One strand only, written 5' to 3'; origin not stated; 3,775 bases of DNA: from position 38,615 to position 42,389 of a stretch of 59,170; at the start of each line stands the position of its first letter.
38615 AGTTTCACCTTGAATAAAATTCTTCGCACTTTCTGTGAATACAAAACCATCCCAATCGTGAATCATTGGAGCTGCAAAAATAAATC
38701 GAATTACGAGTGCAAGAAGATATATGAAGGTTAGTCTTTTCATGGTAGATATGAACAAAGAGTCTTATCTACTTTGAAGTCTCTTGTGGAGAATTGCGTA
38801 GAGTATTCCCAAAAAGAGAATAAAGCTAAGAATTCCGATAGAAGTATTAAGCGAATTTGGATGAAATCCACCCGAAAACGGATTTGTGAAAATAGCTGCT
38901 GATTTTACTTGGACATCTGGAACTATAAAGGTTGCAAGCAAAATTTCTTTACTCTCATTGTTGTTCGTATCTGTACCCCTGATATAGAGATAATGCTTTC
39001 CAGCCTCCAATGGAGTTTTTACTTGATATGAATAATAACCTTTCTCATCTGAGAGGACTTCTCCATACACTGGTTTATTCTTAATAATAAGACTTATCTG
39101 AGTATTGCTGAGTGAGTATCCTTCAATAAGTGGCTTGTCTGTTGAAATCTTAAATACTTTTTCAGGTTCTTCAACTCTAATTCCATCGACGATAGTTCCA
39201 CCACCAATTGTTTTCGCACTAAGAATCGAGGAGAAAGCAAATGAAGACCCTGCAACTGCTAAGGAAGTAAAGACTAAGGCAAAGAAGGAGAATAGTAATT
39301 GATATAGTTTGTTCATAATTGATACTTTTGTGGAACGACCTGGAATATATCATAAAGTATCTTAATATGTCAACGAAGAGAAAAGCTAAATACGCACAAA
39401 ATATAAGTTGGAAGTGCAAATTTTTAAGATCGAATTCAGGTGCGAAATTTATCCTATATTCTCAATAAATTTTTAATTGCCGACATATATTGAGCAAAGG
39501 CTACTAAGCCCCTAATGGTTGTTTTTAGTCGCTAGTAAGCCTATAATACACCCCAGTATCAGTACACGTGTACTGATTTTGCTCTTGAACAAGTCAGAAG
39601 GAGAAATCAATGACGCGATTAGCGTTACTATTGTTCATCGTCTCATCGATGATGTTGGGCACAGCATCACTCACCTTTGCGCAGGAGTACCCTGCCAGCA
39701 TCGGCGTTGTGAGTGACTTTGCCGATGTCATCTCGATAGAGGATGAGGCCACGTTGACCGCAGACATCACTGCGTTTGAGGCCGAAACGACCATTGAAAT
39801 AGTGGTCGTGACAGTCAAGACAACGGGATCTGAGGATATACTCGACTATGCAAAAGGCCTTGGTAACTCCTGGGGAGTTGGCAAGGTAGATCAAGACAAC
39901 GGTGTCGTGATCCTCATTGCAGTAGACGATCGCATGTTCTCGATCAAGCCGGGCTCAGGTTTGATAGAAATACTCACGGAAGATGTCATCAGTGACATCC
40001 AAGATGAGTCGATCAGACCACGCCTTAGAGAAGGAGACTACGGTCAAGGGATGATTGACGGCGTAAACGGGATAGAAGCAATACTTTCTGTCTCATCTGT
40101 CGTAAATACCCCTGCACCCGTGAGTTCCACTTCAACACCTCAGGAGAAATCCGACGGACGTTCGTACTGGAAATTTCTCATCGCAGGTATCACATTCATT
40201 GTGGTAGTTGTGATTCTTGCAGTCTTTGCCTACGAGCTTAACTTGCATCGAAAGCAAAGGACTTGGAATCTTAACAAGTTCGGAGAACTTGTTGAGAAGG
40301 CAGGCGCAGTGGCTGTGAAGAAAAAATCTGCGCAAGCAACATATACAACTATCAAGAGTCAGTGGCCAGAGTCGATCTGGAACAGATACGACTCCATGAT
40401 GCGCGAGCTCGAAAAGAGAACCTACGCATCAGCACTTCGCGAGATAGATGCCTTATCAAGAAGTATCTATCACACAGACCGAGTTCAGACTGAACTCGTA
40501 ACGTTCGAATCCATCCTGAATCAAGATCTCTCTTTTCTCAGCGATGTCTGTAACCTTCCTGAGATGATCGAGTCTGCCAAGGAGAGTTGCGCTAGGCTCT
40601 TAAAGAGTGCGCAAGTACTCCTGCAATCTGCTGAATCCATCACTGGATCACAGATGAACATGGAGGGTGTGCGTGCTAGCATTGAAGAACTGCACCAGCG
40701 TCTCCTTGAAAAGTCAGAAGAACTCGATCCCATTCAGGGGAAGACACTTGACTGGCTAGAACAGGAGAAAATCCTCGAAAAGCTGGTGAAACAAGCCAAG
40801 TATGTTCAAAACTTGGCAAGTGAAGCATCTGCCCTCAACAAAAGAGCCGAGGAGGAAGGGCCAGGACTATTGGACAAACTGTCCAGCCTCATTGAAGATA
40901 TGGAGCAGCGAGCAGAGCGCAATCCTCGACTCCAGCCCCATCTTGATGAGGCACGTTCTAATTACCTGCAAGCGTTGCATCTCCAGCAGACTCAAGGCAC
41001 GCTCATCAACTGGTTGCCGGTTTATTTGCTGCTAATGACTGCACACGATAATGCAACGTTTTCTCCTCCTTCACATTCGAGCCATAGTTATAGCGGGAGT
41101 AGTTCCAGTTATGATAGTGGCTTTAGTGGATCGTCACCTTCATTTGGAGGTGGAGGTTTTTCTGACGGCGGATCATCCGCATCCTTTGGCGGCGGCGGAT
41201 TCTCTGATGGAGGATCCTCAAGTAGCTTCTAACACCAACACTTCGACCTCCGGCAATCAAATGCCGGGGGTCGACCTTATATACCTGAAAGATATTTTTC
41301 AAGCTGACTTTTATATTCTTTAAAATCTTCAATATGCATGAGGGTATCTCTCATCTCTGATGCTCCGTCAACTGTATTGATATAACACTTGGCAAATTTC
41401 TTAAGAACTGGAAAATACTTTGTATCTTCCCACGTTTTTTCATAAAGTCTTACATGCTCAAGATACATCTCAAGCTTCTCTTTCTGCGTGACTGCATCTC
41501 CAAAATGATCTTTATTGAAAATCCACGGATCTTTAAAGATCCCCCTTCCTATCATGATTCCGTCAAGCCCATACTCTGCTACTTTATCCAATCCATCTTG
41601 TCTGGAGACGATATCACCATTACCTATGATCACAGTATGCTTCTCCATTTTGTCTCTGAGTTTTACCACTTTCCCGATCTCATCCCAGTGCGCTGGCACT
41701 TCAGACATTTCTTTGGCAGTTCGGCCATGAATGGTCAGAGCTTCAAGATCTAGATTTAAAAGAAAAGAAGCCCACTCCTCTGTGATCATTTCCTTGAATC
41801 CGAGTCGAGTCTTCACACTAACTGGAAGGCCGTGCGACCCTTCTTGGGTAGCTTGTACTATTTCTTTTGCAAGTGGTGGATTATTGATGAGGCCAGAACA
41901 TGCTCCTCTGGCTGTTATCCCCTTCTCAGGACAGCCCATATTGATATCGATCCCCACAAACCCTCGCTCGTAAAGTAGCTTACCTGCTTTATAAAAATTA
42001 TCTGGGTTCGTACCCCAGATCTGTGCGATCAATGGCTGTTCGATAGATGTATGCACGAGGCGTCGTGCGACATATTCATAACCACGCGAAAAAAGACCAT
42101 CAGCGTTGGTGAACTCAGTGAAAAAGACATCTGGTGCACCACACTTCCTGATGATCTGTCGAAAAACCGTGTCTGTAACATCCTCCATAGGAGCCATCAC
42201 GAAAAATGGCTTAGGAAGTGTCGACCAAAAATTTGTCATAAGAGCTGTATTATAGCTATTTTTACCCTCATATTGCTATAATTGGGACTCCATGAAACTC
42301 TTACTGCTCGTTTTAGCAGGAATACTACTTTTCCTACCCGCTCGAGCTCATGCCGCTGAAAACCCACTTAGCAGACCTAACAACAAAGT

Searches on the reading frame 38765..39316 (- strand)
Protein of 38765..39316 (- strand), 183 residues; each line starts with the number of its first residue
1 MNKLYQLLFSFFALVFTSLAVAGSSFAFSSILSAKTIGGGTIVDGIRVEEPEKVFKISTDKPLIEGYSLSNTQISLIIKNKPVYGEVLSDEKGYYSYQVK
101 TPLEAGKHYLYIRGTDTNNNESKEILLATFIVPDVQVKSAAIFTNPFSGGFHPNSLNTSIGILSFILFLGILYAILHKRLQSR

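Call 103: search_protein_families(library=pfam, proteins=[window:38765-39316:-], max_evalue=0.001)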
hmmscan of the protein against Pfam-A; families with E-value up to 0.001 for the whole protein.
window:38765-39316:- (183 aa): 1 family
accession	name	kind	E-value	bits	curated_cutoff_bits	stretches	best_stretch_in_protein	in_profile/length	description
PF19077.6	Big_13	-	0.00013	22.9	27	1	59-124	26-93/102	Bacterial Ig-like domain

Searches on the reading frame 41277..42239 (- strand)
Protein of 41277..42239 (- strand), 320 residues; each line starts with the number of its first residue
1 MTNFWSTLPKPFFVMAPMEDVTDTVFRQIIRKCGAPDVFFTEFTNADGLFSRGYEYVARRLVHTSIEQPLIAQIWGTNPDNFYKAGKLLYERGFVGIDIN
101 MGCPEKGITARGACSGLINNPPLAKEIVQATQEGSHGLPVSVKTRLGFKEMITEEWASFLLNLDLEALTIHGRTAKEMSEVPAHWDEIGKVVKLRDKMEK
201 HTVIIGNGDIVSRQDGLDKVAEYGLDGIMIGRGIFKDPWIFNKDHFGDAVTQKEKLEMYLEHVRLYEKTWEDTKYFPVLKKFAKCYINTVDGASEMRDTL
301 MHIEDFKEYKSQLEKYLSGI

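Call 103: search_protein_families(library=pfam, proteins=[window:41277-42239:-], max_evalue=0.001)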
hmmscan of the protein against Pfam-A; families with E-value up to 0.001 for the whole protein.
window:41277-42239:- (320 aa): 2 families
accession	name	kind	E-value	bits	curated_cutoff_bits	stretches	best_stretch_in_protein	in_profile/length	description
PF01207.24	Dus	-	4.6e-56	190.6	20.4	1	15-315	2-305/311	Dihydrouridine synthase (Dus)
PF01180.27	DHO_dh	-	0.00038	20.2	27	0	190-243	229-282/291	Dihydroorotate dehydrogenase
